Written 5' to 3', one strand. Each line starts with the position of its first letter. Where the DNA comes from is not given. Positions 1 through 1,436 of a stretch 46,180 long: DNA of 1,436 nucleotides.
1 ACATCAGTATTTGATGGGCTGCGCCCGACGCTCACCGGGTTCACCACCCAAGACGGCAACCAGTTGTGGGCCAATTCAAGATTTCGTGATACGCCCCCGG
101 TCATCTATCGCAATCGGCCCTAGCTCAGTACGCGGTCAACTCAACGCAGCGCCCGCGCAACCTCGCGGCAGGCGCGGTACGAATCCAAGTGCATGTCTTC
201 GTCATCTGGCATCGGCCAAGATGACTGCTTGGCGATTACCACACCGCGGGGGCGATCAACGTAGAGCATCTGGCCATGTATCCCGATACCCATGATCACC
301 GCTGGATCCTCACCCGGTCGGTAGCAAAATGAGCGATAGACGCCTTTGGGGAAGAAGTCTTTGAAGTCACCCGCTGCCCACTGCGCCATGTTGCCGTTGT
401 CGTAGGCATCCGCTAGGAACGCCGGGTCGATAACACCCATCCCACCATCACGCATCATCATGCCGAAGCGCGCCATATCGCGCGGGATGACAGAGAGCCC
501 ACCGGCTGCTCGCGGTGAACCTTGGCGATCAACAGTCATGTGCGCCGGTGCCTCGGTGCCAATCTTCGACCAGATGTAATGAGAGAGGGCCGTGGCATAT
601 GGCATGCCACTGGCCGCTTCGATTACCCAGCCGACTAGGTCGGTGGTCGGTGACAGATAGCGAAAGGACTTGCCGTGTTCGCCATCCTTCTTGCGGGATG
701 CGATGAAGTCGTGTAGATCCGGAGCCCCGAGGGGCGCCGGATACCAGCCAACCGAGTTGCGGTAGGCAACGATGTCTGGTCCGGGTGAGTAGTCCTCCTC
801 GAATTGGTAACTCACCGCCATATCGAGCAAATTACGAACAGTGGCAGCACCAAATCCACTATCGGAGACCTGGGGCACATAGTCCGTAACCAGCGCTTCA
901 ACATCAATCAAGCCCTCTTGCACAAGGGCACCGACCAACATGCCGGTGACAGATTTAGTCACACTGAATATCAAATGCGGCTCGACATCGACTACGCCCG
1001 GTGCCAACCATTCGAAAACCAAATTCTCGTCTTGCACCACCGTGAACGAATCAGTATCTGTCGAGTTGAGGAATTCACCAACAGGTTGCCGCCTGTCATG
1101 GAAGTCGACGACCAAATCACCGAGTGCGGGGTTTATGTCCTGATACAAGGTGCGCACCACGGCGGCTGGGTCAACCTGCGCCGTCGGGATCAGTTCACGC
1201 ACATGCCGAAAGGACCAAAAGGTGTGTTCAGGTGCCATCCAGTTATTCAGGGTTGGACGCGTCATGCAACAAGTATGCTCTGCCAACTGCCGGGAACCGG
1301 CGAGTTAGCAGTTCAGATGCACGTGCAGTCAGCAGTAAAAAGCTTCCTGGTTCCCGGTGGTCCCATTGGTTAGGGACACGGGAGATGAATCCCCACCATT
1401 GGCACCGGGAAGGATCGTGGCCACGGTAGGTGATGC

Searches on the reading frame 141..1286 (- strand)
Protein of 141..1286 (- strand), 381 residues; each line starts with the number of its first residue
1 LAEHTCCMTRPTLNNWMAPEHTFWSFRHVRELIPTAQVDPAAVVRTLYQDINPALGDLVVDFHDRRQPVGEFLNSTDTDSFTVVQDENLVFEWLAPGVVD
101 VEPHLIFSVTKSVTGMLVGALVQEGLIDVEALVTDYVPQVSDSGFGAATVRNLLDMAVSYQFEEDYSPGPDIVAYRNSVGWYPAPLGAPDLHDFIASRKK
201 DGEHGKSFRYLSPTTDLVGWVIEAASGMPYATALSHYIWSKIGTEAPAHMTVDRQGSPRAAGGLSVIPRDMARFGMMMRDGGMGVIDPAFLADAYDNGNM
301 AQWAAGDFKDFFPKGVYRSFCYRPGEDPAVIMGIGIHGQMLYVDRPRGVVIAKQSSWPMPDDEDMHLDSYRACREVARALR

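Call 61: search_protein_families(library=pfam, proteins=[window:141-1286:-], max_evalue=0.00001)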
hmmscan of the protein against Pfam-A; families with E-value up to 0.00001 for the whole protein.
window:141-1286:- (381 aa): 1 family
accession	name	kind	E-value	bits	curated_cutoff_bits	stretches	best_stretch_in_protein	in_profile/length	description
PF00144.29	Beta-lactamase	-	8.4e-31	107.8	27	1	83-361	21-314/329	Beta-lactamase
